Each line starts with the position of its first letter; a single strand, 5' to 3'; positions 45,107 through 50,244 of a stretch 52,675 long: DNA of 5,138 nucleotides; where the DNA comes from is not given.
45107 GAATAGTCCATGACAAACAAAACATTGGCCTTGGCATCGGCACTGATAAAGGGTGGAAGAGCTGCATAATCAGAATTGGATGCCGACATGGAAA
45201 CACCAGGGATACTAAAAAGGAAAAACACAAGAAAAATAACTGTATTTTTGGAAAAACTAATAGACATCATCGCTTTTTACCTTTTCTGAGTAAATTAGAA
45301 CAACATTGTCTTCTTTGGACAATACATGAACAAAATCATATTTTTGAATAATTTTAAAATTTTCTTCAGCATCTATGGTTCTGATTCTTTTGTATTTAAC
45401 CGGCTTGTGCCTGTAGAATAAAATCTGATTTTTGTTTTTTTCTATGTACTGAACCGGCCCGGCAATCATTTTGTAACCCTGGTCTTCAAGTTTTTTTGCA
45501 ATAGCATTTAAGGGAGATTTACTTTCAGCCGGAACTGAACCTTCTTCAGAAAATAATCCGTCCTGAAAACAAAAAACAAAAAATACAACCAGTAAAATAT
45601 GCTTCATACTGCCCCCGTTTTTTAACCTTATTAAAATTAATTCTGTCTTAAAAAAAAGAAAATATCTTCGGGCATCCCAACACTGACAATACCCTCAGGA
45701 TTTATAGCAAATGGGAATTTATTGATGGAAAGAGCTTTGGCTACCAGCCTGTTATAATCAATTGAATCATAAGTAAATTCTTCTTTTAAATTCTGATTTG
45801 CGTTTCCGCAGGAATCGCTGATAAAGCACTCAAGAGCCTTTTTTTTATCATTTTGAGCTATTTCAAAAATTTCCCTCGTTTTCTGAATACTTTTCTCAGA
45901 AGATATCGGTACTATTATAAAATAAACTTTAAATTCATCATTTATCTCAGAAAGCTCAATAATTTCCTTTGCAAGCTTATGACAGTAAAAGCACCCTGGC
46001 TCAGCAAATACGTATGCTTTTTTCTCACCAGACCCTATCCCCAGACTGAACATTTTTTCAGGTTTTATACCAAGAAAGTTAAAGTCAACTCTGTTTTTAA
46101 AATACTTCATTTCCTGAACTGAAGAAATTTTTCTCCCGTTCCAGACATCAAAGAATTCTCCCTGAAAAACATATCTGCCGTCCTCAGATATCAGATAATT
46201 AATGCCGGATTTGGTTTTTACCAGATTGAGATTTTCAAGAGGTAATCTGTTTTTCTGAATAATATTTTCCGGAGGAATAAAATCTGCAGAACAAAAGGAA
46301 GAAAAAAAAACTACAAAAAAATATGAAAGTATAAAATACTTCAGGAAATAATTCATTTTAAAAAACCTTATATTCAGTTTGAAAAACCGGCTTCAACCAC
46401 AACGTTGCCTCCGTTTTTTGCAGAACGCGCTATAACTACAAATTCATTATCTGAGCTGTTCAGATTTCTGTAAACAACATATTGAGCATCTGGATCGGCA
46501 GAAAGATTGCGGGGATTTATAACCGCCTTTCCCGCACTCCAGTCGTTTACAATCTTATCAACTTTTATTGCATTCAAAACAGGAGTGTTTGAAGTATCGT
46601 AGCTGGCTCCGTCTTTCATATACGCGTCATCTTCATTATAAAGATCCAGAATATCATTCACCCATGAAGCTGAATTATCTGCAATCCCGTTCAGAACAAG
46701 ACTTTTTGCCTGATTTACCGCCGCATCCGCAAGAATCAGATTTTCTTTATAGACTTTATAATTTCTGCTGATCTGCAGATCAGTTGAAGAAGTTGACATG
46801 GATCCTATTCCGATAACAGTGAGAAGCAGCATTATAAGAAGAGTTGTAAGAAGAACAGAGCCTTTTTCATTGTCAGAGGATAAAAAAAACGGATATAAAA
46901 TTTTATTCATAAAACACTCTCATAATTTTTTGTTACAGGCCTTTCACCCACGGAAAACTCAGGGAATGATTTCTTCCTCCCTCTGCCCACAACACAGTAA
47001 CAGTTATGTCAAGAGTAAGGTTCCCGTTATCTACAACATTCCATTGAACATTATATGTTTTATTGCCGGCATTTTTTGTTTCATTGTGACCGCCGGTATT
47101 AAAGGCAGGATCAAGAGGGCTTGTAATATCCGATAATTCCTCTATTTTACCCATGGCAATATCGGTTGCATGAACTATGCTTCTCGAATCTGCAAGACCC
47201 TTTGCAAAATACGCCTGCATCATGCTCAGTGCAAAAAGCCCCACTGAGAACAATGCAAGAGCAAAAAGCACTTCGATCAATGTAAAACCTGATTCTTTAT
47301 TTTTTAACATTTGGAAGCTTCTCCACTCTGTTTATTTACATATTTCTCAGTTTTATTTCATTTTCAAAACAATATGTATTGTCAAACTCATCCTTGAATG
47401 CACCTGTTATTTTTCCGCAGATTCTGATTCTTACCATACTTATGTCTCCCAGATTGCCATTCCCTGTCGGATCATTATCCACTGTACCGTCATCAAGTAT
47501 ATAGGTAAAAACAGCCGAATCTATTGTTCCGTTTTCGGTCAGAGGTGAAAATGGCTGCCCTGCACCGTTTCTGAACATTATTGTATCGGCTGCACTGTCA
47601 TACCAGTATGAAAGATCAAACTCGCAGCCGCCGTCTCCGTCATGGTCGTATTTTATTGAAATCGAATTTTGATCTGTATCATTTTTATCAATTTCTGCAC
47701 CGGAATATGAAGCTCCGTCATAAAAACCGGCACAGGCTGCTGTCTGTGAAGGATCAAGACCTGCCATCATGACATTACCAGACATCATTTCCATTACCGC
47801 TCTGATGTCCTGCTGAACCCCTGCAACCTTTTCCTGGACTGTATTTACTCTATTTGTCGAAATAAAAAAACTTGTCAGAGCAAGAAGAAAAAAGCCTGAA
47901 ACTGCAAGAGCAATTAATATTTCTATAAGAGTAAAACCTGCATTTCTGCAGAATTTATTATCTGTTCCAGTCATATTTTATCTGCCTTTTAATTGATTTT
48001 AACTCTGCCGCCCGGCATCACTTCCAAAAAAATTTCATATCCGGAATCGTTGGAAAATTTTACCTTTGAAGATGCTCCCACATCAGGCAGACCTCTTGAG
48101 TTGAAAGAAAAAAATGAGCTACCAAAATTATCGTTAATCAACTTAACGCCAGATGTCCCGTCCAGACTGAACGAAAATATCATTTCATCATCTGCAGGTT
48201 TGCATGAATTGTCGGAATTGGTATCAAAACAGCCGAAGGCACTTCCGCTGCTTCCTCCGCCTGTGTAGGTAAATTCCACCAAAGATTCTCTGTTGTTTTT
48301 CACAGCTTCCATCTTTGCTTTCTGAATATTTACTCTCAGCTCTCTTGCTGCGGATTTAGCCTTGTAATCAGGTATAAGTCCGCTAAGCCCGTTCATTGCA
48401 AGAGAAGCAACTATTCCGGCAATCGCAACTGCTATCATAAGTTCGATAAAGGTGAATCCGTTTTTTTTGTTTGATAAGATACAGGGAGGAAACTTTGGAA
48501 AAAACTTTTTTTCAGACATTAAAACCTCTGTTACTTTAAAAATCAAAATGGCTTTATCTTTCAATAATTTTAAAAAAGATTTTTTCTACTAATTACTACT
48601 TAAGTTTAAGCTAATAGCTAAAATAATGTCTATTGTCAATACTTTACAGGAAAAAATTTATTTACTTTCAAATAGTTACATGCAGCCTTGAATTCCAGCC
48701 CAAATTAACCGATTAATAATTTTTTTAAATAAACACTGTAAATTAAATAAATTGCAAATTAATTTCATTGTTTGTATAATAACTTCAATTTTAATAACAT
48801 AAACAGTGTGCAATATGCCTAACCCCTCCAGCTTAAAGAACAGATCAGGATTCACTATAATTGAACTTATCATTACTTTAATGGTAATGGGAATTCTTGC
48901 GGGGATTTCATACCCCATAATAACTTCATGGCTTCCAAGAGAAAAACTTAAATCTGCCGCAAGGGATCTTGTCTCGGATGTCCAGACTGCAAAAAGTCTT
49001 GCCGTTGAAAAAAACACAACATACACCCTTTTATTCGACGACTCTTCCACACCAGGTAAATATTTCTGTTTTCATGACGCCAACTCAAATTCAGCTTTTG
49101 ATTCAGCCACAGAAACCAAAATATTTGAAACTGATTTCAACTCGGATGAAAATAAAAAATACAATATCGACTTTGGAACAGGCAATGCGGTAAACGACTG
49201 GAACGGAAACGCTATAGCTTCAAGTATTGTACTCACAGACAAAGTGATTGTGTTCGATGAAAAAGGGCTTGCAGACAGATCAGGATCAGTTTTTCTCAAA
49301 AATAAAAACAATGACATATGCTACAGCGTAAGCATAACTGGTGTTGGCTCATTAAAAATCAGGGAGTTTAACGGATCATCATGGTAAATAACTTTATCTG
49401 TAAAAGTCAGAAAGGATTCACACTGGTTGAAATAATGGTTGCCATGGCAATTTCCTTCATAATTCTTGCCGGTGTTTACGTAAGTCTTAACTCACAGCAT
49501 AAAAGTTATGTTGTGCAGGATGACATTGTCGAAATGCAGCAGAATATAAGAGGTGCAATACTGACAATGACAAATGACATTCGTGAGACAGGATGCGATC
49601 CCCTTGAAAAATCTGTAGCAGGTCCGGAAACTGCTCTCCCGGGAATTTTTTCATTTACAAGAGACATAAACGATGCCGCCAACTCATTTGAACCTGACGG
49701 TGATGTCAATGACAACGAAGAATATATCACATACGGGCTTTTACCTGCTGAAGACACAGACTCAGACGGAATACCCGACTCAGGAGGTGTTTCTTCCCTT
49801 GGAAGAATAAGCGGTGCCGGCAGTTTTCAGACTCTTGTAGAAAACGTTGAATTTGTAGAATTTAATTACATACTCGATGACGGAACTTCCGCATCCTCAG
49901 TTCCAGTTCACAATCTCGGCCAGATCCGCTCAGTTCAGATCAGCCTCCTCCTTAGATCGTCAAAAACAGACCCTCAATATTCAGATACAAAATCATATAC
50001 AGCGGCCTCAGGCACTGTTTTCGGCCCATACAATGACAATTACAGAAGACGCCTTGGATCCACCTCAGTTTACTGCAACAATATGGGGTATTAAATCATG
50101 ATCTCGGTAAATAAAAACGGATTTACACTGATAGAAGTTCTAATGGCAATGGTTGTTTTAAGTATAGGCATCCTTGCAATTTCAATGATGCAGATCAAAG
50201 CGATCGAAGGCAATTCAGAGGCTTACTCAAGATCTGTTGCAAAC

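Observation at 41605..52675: Two paralogous minor-pilin + PilY1 tip modules arranged head to head around one control region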

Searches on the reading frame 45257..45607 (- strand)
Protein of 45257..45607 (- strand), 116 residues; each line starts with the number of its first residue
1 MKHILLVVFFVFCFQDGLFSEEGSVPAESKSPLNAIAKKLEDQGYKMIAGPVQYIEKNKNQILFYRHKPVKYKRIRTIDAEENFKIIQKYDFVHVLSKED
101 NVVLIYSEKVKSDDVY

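Call 8: search_protein_families(library=pfam, max_evalue=0.1, proteins=[window:45257-45607:-])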
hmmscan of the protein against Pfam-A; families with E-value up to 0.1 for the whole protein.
window:45257-45607:- (116 aa): 2 families
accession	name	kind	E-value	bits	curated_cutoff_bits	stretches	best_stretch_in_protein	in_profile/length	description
PF16230.10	DUF4889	-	0.012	16.2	29.7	1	78-115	24-60/71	Domain of unknown function (DUF4889)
PF25525.1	Ubiquitin_PRKD1_N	-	0.022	15.4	27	1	12-82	4-71/85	Serine/threonine-protein kinase D1-like, ubiquitin-like domain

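Call 10: search_protein_families(library=ncbifam, max_evalue=0.01, proteins=[window:45257-45607:-])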
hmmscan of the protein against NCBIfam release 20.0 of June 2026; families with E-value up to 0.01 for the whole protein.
window:45257-45607:- (116 aa): 0 families

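Call 53: find_homologous_proteins(query=window:45257-45607:-, max_evalue=0.001)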
Query window:45257-45607:- (116 aa): 1 proteins with E <= 0.001 among 3 candidates.
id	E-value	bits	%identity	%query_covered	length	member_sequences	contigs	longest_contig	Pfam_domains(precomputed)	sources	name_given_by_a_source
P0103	1.7e-66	239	97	100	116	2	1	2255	-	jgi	jgi:hypothetical protein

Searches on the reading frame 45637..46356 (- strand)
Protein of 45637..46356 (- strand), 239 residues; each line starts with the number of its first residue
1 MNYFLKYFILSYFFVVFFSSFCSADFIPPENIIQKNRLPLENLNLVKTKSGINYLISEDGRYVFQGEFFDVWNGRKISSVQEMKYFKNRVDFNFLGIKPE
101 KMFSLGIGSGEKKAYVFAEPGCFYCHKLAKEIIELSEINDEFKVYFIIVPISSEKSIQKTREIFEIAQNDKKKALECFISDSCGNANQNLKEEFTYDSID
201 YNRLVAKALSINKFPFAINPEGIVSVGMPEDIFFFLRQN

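Call 8: search_protein_families(library=pfam, max_evalue=0.1, proteins=[window:45637-46356:-])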
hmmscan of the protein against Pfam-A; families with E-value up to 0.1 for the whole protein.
window:45637-46356:- (239 aa): 2 families
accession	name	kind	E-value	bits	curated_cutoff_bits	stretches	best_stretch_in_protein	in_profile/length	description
PF13098.12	Thioredoxin_2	-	3.7e-06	27.7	27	1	108-158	3-55/104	Thioredoxin-like domain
PF10411.14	DsbC_N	-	6.6e-05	22.9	25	1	36-77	27-68/70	Disulfide bond isomerase protein N-terminal domain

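Call 10: search_protein_families(library=ncbifam, max_evalue=0.01, proteins=[window:45637-46356:-])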
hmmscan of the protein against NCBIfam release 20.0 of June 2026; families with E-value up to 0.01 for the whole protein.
window:45637-46356:- (239 aa): 3 families
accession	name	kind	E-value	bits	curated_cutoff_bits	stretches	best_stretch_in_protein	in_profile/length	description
NF008129.0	PRK10877.1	equivalog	5.1e-08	32.5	215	1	39-177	44-172/237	bifunctional protein-disulfide isomerase/oxidoreductase DsbC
NF052402.1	ThlOxiredEpsilon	equivalog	3.6e-06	26.7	370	1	70-173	83-187/236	bifunctional thiol oxidoreductase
NF008657.0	PRK11657.1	equivalog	8.2e-05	22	124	1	51-178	58-182/251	thiol:disulfide interchange protein DsbG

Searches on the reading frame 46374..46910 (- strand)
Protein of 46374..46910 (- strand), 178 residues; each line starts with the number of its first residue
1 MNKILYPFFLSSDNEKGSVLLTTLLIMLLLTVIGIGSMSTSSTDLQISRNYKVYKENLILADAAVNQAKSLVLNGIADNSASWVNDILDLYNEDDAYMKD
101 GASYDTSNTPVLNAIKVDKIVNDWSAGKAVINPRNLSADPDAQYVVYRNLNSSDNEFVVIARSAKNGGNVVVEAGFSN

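Call 8: search_protein_families(library=pfam, max_evalue=0.1, proteins=[window:46374-46910:-])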
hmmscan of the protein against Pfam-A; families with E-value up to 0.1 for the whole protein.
window:46374-46910:- (178 aa): 1 family
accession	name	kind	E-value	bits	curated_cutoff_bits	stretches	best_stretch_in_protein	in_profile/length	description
PF14341.11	PilX_N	-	5.1e-09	36.4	25.5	1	16-65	1-50/51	PilX N-terminal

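Call 10: search_protein_families(library=ncbifam, max_evalue=0.01, proteins=[window:46374-46910:-])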
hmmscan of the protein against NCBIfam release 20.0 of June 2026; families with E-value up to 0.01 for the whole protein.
window:46374-46910:- (178 aa): 2 families
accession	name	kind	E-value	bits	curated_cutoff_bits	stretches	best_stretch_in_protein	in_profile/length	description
TIGR02600.1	Verru_Chthon_A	subfamily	3.4e-05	21.9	332.3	1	17-84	1-70/1296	Verru_Chthon cassette protein A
NF008607.0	PRK11579.1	subfamily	0.0062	15.6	330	1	114-176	37-97/346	oxidoreductase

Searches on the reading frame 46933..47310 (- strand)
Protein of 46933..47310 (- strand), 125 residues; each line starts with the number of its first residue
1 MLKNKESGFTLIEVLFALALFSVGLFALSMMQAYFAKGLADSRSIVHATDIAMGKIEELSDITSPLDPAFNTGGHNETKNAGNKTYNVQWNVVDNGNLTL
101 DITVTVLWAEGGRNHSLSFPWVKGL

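Call 8: search_protein_families(library=pfam, max_evalue=0.1, proteins=[window:46933-47310:-])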
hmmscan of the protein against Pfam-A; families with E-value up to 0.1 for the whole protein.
window:46933-47310:- (125 aa): 1 family
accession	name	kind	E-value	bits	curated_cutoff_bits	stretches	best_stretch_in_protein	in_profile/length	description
PF07963.17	N_methyl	-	4.6e-08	32.7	21.2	1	4-28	2-26/27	Prokaryotic N-terminal methylation motif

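Call 10: search_protein_families(library=ncbifam, max_evalue=0.01, proteins=[window:46933-47310:-])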
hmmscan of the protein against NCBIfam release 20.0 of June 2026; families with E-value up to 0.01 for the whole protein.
window:46933-47310:- (125 aa): 6 families
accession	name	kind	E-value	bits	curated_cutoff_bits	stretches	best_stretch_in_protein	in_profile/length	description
TIGR02532.1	IV_pilin_GFxxxE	domain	1.2e-05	25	16.3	1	7-27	2-22/24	prepilin-type N-terminal cleavage/methylation domain-containing protein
NF041002.1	pilin_ComGF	equivalog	0.00012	22.3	80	1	6-36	1-31/139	competence type IV pilus minor pilin ComGF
TIGR01707.1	gspI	equivalog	0.00013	22.4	44.35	1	8-60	1-53/101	type II secretion system minor pseudopilin GspI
TIGR02523.1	type_IV_pilV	equivalog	0.00038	21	52.2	1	7-52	2-47/139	type IV pilus modification protein PilV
NF007848.0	PRK10557.1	equivalog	0.0041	16.4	120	1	3-32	7-36/192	prepilin peptidase-dependent protein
NF041013.1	T4P_ComGE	equivalog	0.0052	16.9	49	1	7-23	4-20/83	competence type IV pilus minor pilin ComGE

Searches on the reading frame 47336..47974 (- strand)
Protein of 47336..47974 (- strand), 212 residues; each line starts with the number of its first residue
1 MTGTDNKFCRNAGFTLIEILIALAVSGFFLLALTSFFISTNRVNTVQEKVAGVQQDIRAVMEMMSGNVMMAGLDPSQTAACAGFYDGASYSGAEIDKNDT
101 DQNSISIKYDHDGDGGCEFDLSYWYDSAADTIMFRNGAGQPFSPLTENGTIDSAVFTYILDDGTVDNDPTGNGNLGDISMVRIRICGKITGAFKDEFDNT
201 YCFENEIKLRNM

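Call 8: search_protein_families(library=pfam, max_evalue=0.1, proteins=[window:47336-47974:-])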
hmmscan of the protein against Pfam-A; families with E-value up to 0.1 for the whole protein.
window:47336-47974:- (212 aa): 1 family
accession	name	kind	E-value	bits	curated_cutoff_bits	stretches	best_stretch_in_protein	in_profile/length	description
PF07963.17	N_methyl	-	3.4e-07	30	21.2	1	10-33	3-26/27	Prokaryotic N-terminal methylation motif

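Call 10: search_protein_families(library=ncbifam, max_evalue=0.01, proteins=[window:47336-47974:-])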
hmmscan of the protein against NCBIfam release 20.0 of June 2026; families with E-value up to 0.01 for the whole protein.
window:47336-47974:- (212 aa): 10 families
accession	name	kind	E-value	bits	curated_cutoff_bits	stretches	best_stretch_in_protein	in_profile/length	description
NF007848.0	PRK10557.1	equivalog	1.9e-06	27.3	120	1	9-112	8-98/192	prepilin peptidase-dependent protein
TIGR02532.1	IV_pilin_GFxxxE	domain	2e-05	24.2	16.3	1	12-33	2-23/24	prepilin-type N-terminal cleavage/methylation domain-containing protein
NF041002.1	pilin_ComGF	equivalog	0.00013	22.2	80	1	12-47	2-37/139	competence type IV pilus minor pilin ComGF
TIGR02599.1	TIGR02599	subfamily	0.00021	20.6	256.5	1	13-76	1-64/361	Verru_Chthon cassette protein C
NF006453.0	PRK08808.1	equivalog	0.00024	20.2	295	1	10-69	5-64/211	type II secretion system protein J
NF040982.1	ComGD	equivalog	0.00047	20.6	70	1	12-58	2-48/139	competence type IV pilus minor pilin ComGD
TIGR02523.1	type_IV_pilV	equivalog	0.0012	19.3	52.2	1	12-97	2-88/139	type IV pilus modification protein PilV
TIGR01707.1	gspI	equivalog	0.0025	18.3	44.35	1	13-50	1-39/101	type II secretion system minor pseudopilin GspI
NF041013.1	T4P_ComGE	equivalog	0.0054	16.8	49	0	11-48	3-36/83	competence type IV pilus minor pilin ComGE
TIGR01711.1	gspJ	equivalog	0.0096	15.7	64.85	0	12-51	1-40/192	type II secretion system minor pseudopilin GspJ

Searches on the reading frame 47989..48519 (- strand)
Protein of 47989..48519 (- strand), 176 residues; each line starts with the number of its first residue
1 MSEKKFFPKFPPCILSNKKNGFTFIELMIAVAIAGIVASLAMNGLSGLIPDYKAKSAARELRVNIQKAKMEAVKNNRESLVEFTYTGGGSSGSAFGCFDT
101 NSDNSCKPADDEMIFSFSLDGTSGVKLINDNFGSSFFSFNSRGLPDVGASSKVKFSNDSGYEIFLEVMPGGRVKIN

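Call 8: search_protein_families(library=pfam, max_evalue=0.1, proteins=[window:47989-48519:-])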
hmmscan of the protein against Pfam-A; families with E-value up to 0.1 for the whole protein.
window:47989-48519:- (176 aa): 2 families
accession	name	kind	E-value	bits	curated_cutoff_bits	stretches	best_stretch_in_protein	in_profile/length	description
PF07963.17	N_methyl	-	1.3e-08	34.4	21.2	1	17-41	2-26/27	Prokaryotic N-terminal methylation motif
PF12019.13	GspH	-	1.1e-05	26.3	21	1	57-160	1-97/108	Type II transport protein GspH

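Call 10: search_protein_families(library=ncbifam, max_evalue=0.01, proteins=[window:47989-48519:-])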
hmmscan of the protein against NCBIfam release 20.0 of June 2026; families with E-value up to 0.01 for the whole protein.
window:47989-48519:- (176 aa): 8 families
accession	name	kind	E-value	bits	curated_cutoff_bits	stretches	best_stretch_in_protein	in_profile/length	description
TIGR02532.1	IV_pilin_GFxxxE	domain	1.1e-07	31.4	16.3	1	20-42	2-24/24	prepilin-type N-terminal cleavage/methylation domain-containing protein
TIGR01708.2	typeII_sec_gspH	equivalog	1.3e-07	31.8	80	1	20-84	2-66/169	type II secretion system minor pseudopilin GspH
TIGR02596.1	TIGR02596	subfamily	1.3e-06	28.6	70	1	22-83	1-62/196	Verru_Chthon cassette protein D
NF007800.0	PRK10506.1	equivalog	1.8e-06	27.9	158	1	17-116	6-101/163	prepilin peptidase-dependent protein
NF041775.1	typeIV_PilA_Myxo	equivalog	2.6e-05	24.3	400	1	18-65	9-52/214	type IV pilin protein PilA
NF041013.1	T4P_ComGE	equivalog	0.0013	18.8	49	1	17-50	1-34/83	competence type IV pilus minor pilin ComGE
NF007862.0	PRK10574.1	equivalog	0.0015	18.7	138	1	17-44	2-29/145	prepilin peptidase-dependent pilin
NF007848.0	PRK10557.1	equivalog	0.0093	15.3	120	0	16-68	7-55/192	prepilin peptidase-dependent protein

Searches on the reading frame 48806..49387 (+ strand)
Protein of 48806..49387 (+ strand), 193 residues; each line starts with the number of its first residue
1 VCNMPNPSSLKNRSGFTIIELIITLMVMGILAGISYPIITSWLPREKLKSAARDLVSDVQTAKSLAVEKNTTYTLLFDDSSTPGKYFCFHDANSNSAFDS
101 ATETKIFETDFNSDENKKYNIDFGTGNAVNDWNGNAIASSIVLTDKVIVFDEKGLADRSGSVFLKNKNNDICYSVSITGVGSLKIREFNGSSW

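Call 9: search_protein_families(library=pfam, max_evalue=0.1, proteins=[window:48806-49387:+])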
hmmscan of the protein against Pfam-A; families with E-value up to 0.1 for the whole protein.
window:48806-49387:+ (193 aa): 5 families
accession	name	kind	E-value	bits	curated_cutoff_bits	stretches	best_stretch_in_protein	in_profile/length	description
PF07963.17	N_methyl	-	2.9e-07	30.2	21.2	1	11-36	2-27/27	Prokaryotic N-terminal methylation motif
PF12019.13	GspH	-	3.9e-06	27.7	21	1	51-181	1-108/108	Type II transport protein GspH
PF09222.16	Fim-adh_lectin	-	0.00056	19.9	25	1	122-192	91-156/171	Fimbrial adhesin F17-AG, lectin domain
PF03549.19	Tir_receptor_M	-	0.013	16.3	25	0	95-146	5-46/66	Translocated intimin receptor (Tir) intimin-binding domain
PF02301.23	HORMA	-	0.059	13.3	24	1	45-100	134-190/209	HORMA domain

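Call 11: search_protein_families(library=ncbifam, max_evalue=0.01, proteins=[window:48806-49387:+])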
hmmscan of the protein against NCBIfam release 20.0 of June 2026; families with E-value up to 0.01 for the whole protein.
window:48806-49387:+ (193 aa): 8 families
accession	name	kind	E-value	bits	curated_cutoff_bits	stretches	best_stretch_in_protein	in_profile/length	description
NF040982.1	ComGD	equivalog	4.4e-11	43.3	70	1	14-91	2-79/139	competence type IV pilus minor pilin ComGD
TIGR01708.2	typeII_sec_gspH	equivalog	7.3e-09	35.8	80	1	14-82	2-70/169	type II secretion system minor pseudopilin GspH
TIGR02596.1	TIGR02596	subfamily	6.7e-08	32.8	70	1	16-73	1-58/196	Verru_Chthon cassette protein D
TIGR02532.1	IV_pilin_GFxxxE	domain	1.1e-06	28.2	16.3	1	13-34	1-22/24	prepilin-type N-terminal cleavage/methylation domain-containing protein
NF007800.0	PRK10506.1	equivalog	2.1e-06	27.6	158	1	9-97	4-89/163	prepilin peptidase-dependent protein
NF041775.1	typeIV_PilA_Myxo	equivalog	1.9e-05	24.7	400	1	12-71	10-68/214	type IV pilin protein PilA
TIGR01710.1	typeII_sec_gspG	equivalog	3e-05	24.1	88.85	1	14-56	1-43/134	type II secretion system major pseudopilin GspG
NF007862.0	PRK10574.1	equivalog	0.0022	18.1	138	1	11-50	2-41/145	prepilin peptidase-dependent pilin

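Call 56: find_related_loci(query=window:48815-49387:+, collection=metagenome_contigs, flank=10000)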
Query window:48815-49387:+ (190 aa) in metagenome_contigs; peptide patterns used: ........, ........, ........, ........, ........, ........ (x = any residue, [..] = any of these).
177 stretches matched a pattern, but none encodes a relative of the query by tblastn (E <= 1e-3).

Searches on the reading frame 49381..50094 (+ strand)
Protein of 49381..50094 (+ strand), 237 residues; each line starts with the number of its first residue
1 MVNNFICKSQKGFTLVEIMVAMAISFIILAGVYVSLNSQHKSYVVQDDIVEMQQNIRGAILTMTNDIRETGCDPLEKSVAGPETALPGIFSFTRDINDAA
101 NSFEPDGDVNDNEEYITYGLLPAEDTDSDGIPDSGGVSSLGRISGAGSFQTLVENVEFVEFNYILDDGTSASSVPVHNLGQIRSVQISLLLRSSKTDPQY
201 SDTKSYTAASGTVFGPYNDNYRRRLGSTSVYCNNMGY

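Call 9: search_protein_families(library=pfam, max_evalue=0.1, proteins=[window:49381-50094:+])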
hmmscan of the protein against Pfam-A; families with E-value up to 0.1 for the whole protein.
window:49381-50094:+ (237 aa): 2 families
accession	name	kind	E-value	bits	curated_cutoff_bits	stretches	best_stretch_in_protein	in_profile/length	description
PF16074.10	PilW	-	1.7e-10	41.4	26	1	145-234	24-124/124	Type IV Pilus-assembly protein W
PF07963.17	N_methyl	-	6.7e-10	38.6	21.2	1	8-33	2-27/27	Prokaryotic N-terminal methylation motif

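Call 11: search_protein_families(library=ncbifam, max_evalue=0.01, proteins=[window:49381-50094:+])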
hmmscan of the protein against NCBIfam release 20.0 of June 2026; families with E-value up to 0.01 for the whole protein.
window:49381-50094:+ (237 aa): 11 families
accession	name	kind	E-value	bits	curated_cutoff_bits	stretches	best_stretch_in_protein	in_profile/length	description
NF007848.0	PRK10557.1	equivalog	1.2e-07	31.2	120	1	6-71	6-71/192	prepilin peptidase-dependent protein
TIGR02532.1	IV_pilin_GFxxxE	domain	7.1e-06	25.6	16.3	1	10-31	1-22/24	prepilin-type N-terminal cleavage/methylation domain-containing protein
TIGR01708.2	typeII_sec_gspH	equivalog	9.5e-05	22.5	80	1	10-55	1-46/169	type II secretion system minor pseudopilin GspH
NF041013.1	T4P_ComGE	equivalog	0.00026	21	49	1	8-40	1-33/83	competence type IV pilus minor pilin ComGE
NF007862.0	PRK10574.1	equivalog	0.00077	19.6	138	1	8-56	2-46/145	prepilin peptidase-dependent pilin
NF007800.0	PRK10506.1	equivalog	0.0012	18.7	158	1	7-41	5-40/163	prepilin peptidase-dependent protein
NF040982.1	ComGD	equivalog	0.003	17.9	70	1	10-57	1-48/139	competence type IV pilus minor pilin ComGD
TIGR01711.1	gspJ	equivalog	0.0033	17.2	64.85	1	11-70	1-60/192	type II secretion system minor pseudopilin GspJ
NF041002.1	pilin_ComGF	equivalog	0.0045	17.2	80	1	10-36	1-27/139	competence type IV pilus minor pilin ComGF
NF038304.1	EPS_HpsC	equivalog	0.0056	16.3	200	1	8-30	18-40/318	hormogonium polysaccharide secretion pseudopilin HpsC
TIGR01707.1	gspI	equivalog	0.0069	16.9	44.35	0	12-40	1-29/101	type II secretion system minor pseudopilin GspI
